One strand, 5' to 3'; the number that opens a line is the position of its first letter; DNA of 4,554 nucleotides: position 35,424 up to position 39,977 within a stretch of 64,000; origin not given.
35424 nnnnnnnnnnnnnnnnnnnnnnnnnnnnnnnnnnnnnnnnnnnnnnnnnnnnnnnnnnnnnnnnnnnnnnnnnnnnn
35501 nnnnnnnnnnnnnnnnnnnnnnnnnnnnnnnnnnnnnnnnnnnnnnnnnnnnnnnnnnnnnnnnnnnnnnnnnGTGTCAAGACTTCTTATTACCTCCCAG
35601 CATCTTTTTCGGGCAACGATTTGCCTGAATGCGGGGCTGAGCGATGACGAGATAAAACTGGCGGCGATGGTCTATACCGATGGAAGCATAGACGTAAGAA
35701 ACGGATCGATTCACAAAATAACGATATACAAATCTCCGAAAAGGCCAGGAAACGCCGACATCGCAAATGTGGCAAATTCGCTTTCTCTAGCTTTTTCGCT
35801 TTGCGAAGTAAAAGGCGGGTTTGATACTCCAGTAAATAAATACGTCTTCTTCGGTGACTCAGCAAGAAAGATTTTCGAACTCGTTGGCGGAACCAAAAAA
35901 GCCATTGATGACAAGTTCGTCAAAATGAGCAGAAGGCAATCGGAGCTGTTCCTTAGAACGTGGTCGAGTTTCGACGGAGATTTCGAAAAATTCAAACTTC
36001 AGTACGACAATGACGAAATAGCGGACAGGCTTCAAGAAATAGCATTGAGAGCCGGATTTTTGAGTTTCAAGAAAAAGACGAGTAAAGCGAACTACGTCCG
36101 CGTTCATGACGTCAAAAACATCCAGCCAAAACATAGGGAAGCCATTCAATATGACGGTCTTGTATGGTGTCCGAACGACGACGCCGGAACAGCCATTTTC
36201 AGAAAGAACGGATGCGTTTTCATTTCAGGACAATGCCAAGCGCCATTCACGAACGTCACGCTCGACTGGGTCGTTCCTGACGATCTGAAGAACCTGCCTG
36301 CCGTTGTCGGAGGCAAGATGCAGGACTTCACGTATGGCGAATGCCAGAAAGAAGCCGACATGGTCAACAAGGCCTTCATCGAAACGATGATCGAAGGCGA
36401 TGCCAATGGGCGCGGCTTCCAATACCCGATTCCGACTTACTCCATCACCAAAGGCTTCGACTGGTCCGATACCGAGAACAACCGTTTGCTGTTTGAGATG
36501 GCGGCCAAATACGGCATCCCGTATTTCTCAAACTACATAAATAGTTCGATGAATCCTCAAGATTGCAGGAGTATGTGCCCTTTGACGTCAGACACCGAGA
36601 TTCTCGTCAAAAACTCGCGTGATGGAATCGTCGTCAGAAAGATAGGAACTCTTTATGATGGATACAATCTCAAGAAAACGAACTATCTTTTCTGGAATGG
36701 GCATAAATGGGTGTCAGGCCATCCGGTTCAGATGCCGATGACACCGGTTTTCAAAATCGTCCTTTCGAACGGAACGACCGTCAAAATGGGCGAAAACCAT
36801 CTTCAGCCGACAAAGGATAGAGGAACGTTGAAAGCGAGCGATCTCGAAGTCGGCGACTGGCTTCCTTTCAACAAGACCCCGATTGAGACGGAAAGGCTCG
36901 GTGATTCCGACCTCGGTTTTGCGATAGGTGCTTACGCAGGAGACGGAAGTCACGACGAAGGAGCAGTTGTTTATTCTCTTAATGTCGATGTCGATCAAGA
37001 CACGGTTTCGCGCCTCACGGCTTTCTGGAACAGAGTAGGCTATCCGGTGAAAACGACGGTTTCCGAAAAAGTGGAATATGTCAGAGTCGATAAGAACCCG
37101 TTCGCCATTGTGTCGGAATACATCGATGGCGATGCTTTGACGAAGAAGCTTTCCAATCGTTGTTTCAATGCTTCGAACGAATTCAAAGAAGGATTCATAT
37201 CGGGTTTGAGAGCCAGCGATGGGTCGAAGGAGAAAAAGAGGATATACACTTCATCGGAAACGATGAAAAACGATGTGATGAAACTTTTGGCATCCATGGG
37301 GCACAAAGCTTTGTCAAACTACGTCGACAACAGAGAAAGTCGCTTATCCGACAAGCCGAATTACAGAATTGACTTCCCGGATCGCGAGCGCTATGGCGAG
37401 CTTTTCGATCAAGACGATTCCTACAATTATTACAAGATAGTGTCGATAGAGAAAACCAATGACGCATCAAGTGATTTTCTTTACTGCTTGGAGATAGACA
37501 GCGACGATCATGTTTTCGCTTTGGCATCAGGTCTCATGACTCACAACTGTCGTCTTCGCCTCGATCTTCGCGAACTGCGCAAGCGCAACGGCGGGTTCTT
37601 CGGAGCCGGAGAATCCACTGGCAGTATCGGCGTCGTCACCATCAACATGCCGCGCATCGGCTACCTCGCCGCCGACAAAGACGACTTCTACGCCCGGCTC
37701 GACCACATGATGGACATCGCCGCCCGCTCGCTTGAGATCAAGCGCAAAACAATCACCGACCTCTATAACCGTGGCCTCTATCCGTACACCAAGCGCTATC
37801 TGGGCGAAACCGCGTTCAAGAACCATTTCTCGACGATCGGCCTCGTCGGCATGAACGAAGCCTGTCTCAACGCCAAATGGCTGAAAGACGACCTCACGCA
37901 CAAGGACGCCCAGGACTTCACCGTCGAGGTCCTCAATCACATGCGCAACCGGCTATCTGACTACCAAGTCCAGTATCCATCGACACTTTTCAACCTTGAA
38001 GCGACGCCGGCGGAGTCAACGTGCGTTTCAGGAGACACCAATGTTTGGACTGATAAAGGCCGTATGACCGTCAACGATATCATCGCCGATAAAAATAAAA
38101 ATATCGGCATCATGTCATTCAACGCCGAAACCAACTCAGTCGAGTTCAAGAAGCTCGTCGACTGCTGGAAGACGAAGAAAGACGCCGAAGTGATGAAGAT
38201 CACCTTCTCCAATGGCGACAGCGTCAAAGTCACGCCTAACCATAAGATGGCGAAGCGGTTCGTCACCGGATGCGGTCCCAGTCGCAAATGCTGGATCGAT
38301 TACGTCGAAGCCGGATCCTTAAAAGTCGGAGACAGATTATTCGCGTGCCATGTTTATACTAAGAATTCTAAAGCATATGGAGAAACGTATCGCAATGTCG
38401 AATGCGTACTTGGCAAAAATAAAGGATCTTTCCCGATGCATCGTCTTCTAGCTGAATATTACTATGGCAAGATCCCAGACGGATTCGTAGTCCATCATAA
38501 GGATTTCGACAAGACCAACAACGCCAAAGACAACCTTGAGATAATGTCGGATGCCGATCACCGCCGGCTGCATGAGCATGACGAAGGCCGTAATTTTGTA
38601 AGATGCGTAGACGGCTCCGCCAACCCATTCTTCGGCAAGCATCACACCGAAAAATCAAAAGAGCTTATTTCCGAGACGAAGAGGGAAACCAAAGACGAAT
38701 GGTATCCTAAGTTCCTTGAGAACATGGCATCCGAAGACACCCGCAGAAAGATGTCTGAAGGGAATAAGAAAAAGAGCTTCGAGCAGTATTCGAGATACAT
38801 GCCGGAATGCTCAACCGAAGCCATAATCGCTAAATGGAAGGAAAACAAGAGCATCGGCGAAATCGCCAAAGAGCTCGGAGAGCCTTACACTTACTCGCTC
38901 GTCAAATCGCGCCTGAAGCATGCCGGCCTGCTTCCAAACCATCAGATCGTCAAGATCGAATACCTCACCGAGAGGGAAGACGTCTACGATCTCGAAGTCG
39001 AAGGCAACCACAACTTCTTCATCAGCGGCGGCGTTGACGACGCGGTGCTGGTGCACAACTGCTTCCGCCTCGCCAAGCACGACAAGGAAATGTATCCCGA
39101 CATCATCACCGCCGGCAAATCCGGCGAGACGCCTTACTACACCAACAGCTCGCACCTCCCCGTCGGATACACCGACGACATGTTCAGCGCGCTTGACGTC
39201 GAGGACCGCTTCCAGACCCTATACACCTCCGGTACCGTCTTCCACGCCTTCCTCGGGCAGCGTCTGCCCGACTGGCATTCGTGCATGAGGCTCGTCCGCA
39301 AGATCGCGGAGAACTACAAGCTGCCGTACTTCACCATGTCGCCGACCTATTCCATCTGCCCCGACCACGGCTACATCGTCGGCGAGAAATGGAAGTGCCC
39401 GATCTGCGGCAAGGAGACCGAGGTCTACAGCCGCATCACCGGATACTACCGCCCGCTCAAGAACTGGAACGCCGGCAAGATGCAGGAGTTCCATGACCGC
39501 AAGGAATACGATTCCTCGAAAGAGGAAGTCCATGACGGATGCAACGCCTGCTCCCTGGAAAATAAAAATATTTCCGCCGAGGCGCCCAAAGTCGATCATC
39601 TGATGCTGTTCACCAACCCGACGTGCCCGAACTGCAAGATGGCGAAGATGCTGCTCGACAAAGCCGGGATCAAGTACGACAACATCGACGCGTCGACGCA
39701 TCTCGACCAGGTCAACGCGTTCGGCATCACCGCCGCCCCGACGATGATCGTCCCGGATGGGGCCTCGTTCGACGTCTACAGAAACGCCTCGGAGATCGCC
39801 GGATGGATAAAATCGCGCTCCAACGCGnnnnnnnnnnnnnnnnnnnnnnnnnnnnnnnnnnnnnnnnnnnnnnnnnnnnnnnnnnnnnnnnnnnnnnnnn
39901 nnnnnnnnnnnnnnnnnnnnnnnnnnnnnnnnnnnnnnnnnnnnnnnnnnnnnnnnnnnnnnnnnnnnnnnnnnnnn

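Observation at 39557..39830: C-terminal glutaredoxin/NrdH-like CxxC domain fused to class III RNR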

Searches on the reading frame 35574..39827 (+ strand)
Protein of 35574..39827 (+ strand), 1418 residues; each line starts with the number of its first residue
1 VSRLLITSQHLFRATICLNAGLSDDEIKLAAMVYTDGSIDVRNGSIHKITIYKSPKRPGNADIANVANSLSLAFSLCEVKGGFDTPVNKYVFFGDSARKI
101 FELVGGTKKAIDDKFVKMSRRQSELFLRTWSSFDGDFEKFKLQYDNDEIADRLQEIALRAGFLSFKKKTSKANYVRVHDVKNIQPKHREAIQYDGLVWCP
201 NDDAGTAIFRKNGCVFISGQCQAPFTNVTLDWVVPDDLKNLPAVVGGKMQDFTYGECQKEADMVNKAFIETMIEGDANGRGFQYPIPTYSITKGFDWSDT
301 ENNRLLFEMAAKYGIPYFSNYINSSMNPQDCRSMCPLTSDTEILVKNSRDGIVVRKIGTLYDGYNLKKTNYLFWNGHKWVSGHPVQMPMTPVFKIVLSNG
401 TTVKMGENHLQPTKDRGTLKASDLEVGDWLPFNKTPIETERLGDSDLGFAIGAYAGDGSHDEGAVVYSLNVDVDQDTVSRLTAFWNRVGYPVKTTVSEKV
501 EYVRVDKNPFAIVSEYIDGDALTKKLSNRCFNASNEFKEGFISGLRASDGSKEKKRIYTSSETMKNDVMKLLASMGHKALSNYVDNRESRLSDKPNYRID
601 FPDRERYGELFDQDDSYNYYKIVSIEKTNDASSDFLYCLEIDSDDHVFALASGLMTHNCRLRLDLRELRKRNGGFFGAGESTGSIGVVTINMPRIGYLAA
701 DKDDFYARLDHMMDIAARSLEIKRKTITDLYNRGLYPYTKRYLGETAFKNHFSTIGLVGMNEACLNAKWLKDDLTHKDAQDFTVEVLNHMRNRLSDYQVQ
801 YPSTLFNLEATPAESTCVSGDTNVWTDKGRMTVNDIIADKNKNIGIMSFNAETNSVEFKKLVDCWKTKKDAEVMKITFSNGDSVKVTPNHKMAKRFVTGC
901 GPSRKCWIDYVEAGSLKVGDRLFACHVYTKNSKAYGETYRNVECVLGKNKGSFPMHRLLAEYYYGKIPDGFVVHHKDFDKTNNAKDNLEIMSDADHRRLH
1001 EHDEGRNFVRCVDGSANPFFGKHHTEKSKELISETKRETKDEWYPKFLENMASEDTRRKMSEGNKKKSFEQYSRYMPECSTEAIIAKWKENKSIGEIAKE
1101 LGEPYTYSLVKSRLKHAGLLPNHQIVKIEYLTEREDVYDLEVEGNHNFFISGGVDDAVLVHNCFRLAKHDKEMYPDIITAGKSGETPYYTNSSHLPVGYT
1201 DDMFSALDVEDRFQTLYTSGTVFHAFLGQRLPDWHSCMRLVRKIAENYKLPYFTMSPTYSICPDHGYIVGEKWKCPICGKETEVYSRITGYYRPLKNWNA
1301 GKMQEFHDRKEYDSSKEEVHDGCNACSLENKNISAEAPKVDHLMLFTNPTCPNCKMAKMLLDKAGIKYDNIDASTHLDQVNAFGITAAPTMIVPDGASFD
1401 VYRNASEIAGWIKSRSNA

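Call 9: search_protein_families(library=pfam, proteins=[window:35574-39827:+], max_evalue=0.01)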
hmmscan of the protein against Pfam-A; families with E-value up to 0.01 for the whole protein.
window:35574-39827:+ (1418 aa): 7 families
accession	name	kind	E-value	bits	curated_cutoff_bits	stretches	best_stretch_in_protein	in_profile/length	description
PF13597.11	NRDD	-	1.9e-118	397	26.2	3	1163-1312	419-562/562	Anaerobic ribonucleoside-triphosphate reductase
PF14890.11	Intein_splicing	-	1.8e-22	80.2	35.8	2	830-1162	9-155/155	Intein splicing domain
PF13392.12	HNH_3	-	4.4e-13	49.1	24.8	1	955-998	3-46/46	HNH endonuclease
PF00462.30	Glutaredoxin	-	2.4e-07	31.3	22.9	1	1344-1376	2-34/60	Glutaredoxin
PF07460.16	NUMOD3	-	2.9e-06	27.5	20.4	1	1014-1033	18-37/37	NUMOD3 motif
PF14528.11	LAGLIDADG_3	-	0.0003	21.4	22.5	0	536-579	1-50/82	LAGLIDADG-like domain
PF00085.26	Thioredoxin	-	0.00092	19.6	23.5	1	1338-1407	17-93/103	Thioredoxin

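Call 10: search_protein_families(library=ncbifam, proteins=[window:35574-39827:+], max_evalue=0.01)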
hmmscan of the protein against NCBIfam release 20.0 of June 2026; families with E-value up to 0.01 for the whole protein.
window:35574-39827:+ (1418 aa): 29 families (the best 25 are shown)
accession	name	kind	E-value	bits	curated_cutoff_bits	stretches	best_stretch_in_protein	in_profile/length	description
NF006126.0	PRK08270.1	equivalog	2.1e-192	640.9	548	3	657-817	376-533/684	ribonucleoside triphosphate reductase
TIGR02487.1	NrdD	equivalog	2.7e-101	339.9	326.35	3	1163-1311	435-580/581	anaerobic ribonucleoside-triphosphate reductase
NF006358.0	PRK08579.1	equivalog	2.7e-64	217.4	585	3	1164-1313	475-623/624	anaerobic ribonucleoside triphosphate reductase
NF006127.0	PRK08271.1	equivalog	8.1e-35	120.4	545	2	657-819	327-484/631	anaerobic ribonucleoside-triphosphate reductase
NF005497.0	PRK07111.1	equivalog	4.6e-26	91.4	764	2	1165-1311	597-742/746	anaerobic ribonucleoside triphosphate reductase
TIGR02827.1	RNR_anaer_Bdell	equivalog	6.9e-23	81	568.3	2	657-819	299-456/596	anaerobic ribonucleoside-triphosphate reductase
NF006732.0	PRK09263.1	equivalog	9e-21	73.9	657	2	684-818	406-551/712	anaerobic ribonucleoside-triphosphate reductase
NF052663.1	RtcB_rel_intein2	exception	8.8e-17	61.2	1050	1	816-1164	77-312/626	intein-containing RctB family protein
TIGR01445.1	intein_Nterm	domain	3e-15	56.9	24.5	1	817-892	1-81/83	intein N-terminal splicing region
NF011292.0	PRK14704.1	equivalog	5.6e-15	54.9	736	2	1166-1310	469-615/618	anaerobic ribonucleoside triphosphate reductase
NF011491.0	PRK14898.1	equivalog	1.4e-09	36.6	783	1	444-580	242-383/860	DNA-directed RNA polymerase subunit A''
NF038162.1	RtcB_rel_intein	exception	1.6e-09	36.4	1150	1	591-664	513-584/961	intein-containing RtcB family protein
NF005852.0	PRK07773.1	equivalog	2.6e-08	32.6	780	1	814-893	395-473/886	replicative DNA helicase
TIGR01443.1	intein_Cterm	domain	5.7e-08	32.8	15.6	1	1136-1163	1-24/24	intein C-terminal splicing region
NF045703.1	rSAM_Tes_intein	exception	1.9e-06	26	1700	0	1124-1175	575-623/1040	tetraether lipid synthase Tes, intein-containing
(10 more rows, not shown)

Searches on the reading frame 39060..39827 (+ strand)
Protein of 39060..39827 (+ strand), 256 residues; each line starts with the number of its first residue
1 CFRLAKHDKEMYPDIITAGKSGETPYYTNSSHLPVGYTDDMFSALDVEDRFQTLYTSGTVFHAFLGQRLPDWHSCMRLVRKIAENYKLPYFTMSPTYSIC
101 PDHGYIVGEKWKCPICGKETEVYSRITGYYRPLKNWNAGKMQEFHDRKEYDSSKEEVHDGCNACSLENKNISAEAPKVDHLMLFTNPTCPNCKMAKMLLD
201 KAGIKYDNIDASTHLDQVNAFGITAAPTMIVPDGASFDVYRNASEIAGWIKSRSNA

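Call 29: search_dna_similar(query=window:39060-39827:+, collection=phages, mode=protein, max_rows=30)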
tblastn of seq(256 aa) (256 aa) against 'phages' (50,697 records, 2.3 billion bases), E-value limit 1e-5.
Records with a match: 50; places in all: 50; records where one place covers at least 80% of the query: 1.
Best place of each record, by identity: <60% 50.
By first word of the organism name: Escherichia 12; Aeromonas 10; Bacteriophage 8; Clostridium 5; Clostridioides 3; Pectobacterium 3; Cronobacter 3; Thomasclavelia 2; Oceanotoga 1; Methanobacterium 1; and 2 more.
By host as written in the record: - 12; Aeromonas salmonicida 5; Escherichia coli str. K-12 substr. MG1655 4; Escherichia sp. 4; Aeromonas hydrophila 4; Cronobacter sakazakii 3; Clostridioides difficile 2; Pectobacterium atrosepticum SCRI1043 2; and 12 more.
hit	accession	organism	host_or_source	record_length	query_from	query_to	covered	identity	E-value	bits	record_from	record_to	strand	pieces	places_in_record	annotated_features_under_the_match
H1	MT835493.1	Bacteriophage sp.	human fecal samples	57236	2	252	98%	59.4%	1e-98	321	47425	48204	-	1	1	record has no annotation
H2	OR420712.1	Oceanotoga phage vB_OteS-UFV02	Oceanotoga teriensis UFV_LIMV02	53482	2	149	58%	46.3%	4e-34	135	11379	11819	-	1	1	ribonucleotide reductase of class III (anaerobic), large subunit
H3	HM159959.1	Clostridium phage phiCTP1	-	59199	1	149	58%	38.3%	2e-27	116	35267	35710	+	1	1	putative anaerobic ribonucleoside-triphosphate reductase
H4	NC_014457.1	Clostridium phage phiCTP1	-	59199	1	149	58%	38.3%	2e-27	116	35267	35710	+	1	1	putative anaerobic ribonucleoside-triphosphate reductase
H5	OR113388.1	Clostridium phage vB_CtyS-FA88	Clostridium sp.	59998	1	149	58%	38.3%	2e-27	116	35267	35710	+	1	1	nrdD: putative anaerobic ribonucleoside-triphosphate reductase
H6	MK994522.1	Methanobacterium virus PhiF1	Methanothermobacter thermautotrophicus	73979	7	151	57%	34.7%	3e-17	86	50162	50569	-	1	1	putative anearobic ribonucleoside triphosphate reductase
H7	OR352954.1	Escherichia phage AV124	Escherichia coli ESBL033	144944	1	151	59%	30.4%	2e-7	57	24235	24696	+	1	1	ribonucleotide reductase of class III (anaerobic), large subunit | ribonucleotide reductase of class III (anaerobic), activating protein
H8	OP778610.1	Escherichia phage W70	Escherichia coli str. K-12 substr. ...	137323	1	155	61%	28.7%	2e-7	57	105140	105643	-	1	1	ribonucleotide reductase of class III (anaerobic), large subunit | ribonucleotide reductase of class III (anaerobic), activating protein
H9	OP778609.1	Escherichia phage A73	Escherichia coli str. K-12 substr. ...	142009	1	155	61%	28.7%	2e-7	57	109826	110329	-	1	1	ribonucleotide reductase of class III (anaerobic), large subunit | ribonucleotide reductase of class III (anaerobic), activating protein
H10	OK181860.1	Escherichia phage 19-1-2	Escherichia sp.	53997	1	147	57%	30.1%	3e-8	60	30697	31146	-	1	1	ribonucleotide reductase of class III (anaerobic), large subunit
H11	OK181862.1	Escherichia phage 24-2-1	Escherichia sp.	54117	1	147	57%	30.1%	3e-8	60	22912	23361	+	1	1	ribonucleotide reductase of class III(anaerobic), large subunit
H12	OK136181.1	Escherichia phage 18-1-2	marmot respiratory tract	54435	1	147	57%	30.1%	3e-8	60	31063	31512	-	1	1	ribonucleotide reductase of class III (anaerobic), large subunit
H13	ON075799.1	Escherichia phage vB_EcoM_TH18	Escherichia sp.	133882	1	147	57%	30.1%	3e-8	60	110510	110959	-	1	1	ribonucleotide reductase of class III (anaerobic), large subunit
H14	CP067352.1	Clostridioides phage ES-S-0173-01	Clostridioides sp. ES-S-0173-01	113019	2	147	57%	30.0%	5e-7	56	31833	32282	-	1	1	record has no annotation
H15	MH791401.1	Aeromonas phage AsFcp_2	Aeromonas salmonicida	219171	1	147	57%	29.4%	8e-7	56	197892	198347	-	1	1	anaerobic NTP reductase large subunit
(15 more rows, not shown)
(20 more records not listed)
